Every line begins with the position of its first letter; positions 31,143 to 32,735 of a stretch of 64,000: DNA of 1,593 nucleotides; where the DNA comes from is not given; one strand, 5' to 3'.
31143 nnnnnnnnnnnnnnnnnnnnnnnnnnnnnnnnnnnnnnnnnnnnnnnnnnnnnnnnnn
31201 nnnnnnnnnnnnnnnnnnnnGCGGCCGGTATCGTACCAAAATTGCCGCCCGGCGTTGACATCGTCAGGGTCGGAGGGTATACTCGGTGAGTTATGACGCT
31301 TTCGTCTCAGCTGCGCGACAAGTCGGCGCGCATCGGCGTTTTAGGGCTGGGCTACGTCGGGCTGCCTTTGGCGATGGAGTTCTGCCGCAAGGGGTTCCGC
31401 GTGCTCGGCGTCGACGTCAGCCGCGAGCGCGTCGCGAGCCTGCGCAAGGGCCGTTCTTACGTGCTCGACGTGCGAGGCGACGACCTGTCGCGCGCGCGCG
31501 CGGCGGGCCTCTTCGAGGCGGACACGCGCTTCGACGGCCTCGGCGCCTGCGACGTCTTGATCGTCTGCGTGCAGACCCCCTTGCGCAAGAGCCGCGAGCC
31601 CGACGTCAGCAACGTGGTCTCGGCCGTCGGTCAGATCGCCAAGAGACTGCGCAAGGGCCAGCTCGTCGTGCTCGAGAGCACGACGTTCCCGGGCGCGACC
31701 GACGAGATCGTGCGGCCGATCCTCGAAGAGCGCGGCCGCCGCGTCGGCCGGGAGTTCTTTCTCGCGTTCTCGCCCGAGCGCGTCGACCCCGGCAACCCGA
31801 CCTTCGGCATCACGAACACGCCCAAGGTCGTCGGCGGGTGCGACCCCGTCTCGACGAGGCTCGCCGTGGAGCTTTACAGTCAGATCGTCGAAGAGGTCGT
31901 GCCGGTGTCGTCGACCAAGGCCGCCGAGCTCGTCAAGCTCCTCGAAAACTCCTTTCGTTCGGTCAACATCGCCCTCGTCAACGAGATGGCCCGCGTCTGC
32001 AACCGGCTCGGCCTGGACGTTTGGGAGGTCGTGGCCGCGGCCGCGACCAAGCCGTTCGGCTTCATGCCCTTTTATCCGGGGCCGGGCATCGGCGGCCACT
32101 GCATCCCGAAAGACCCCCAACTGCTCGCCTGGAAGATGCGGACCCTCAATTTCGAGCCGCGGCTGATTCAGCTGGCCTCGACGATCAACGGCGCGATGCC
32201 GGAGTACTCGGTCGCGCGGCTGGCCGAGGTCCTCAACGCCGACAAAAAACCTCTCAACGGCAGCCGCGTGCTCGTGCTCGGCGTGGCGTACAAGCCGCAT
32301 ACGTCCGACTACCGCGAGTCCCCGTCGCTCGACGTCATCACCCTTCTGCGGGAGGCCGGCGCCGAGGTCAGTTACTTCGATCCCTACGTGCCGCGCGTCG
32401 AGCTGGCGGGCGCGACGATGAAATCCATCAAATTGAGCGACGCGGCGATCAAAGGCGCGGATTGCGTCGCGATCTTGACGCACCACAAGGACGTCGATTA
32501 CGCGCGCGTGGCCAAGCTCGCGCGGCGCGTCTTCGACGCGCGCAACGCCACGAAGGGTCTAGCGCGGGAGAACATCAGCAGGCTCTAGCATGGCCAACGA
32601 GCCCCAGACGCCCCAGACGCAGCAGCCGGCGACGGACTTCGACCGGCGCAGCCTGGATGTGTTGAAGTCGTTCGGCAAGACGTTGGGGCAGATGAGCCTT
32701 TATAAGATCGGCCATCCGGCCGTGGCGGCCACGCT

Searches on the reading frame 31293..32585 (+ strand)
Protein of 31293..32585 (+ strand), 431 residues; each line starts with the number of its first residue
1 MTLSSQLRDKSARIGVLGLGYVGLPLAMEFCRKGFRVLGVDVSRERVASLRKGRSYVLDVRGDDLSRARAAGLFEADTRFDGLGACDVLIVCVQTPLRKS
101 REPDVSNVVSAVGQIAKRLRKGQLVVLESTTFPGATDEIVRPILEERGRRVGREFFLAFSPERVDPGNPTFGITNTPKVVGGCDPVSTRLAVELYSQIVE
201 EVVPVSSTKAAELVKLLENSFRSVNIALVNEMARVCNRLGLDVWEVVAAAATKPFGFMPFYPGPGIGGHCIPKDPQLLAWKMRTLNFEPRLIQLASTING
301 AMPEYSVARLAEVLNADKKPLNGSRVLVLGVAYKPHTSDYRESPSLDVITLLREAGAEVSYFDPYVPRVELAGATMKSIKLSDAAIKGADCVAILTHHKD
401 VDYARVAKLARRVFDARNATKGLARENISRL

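Call 65: search_protein_families(library=pfam, proteins=[window:31293-32585:+], max_evalue=0.001)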
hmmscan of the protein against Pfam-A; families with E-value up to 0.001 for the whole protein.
window:31293-32585:+ (431 aa): 5 families
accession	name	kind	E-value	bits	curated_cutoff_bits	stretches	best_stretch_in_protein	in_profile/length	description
PF03721.20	UDPG_MGDP_dh_N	-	3e-42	144.8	27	1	13-189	2-181/187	UDP-glucose/GDP-mannose dehydrogenase family, NAD binding domain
PF00984.24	UDPG_MGDP_dh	-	1.5e-32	112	25.4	1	210-299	2-92/94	UDP-glucose/GDP-mannose dehydrogenase family, central domain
PF03720.21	UDPG_MGDP_dh_C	-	8e-23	81.2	30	1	327-420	1-101/103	UDP-glucose/GDP-mannose dehydrogenase family, UDP binding domain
PF03446.21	NAD_binding_2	-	8.1e-09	36.1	21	1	13-143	1-107/161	NAD binding domain of 6-phosphogluconate dehydrogenase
PF02254.24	TrkA_N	-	0.00067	20.4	23.8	0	16-77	3-64/116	TrkA-N domain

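Call 67: search_protein_families(library=ncbifam, proteins=[window:31293-32585:+], max_evalue=0.01)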
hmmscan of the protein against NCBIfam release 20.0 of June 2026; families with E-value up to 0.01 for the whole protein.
window:31293-32585:+ (431 aa): 13 families
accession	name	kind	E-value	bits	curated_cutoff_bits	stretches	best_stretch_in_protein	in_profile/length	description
TIGR03026.1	NDP-sugDHase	subfamily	2.7e-128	428.2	189.8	1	13-418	2-413/413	nucleotide sugar dehydrogenase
NF040825.1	UDPMaNacDH_Arch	equivalog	4.5e-84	282.7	750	1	13-412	2-391/418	UDP-N-acetyl-D-mannosamine dehydrogenase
NF008286.0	PRK11064.1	equivalog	5.4e-71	239.4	459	1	12-412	4-410/420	UDP-N-acetyl-D-mannosamine dehydrogenase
NF011729.0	PRK15182.1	equivalog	3.1e-64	217.3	592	1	12-384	7-374/425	Vi polysaccharide biosynthesis UDP-N-acetylglucosamine C-6 dehydrogenase TviB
NF041297.1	UDPGDh_AglM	equivalog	1.4e-56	192.3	670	1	13-401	2-395/429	UDP-glucose 6-dehydrogenase AglM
NF047673.2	TeichurnBiosyTuaD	equivalog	1.5e-44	152.9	700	1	13-418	3-412/439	UDP-glucose 6-dehydrogenase TuaD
NF011631.0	PRK15057.1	equivalog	2.2e-08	33.6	757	1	13-279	2-263/388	UDP-glucose 6-dehydrogenase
NF043037.1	ThreonDh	equivalog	3.5e-06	26.7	350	1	11-52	2-43/297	L-threonate dehydrogenase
NF008592.0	PRK11559.1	equivalog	3.8e-05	23.1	397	1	12-247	3-204/296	2-hydroxy-3-oxopropionate reductase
TIGR01505.1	tartro_sem_red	equivalog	7.9e-05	22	340.75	1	14-247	2-201/291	2-hydroxy-3-oxopropionate reductase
NF012005.0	PRK15461.1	equivalog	0.00014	21.2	348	0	12-51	2-41/298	sulfolactaldehyde 3-reductase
TIGR01692.1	HIBADH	equivalog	0.0032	16.8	291.6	0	57-138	24-99/288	3-hydroxyisobutyrate dehydrogenase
NF005650.0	PRK07417.1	equivalog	0.005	16.2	290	0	12-45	2-35/281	prephenate/arogenate dehydrogenase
